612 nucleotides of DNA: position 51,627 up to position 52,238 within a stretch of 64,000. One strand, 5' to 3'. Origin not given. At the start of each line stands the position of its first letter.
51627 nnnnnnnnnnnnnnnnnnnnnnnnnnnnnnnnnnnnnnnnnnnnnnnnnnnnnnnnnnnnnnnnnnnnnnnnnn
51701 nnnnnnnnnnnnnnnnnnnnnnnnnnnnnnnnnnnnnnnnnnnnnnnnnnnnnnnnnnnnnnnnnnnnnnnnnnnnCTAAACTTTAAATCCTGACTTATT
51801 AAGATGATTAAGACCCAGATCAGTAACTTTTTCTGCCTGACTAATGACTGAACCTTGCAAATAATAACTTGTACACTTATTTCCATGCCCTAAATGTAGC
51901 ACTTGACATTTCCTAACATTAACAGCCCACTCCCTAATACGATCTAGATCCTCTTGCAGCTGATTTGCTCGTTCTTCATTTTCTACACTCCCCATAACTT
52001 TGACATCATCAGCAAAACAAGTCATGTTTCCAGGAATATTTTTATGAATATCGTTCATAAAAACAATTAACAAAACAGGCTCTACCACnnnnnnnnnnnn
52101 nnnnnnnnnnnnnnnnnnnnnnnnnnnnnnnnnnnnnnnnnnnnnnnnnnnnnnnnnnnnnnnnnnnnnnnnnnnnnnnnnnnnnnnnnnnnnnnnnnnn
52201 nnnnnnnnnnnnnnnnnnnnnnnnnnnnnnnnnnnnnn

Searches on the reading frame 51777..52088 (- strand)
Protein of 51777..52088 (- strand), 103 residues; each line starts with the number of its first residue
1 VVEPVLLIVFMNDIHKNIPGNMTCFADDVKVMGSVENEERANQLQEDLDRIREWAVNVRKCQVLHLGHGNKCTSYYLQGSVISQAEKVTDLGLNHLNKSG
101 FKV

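Call 45: search_protein_families(library=pfam, proteins=[window:51777-52088:-], max_evalue=0.01)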
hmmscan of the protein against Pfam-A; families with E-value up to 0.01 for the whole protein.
window:51777-52088:- (103 aa): 1 family
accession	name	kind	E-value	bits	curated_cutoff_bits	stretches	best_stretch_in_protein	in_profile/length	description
PF00078.32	RVT_1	-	0.00022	21.4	29.6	1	4-93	127-203/205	Reverse transcriptase (RNA-dependent DNA polymerase)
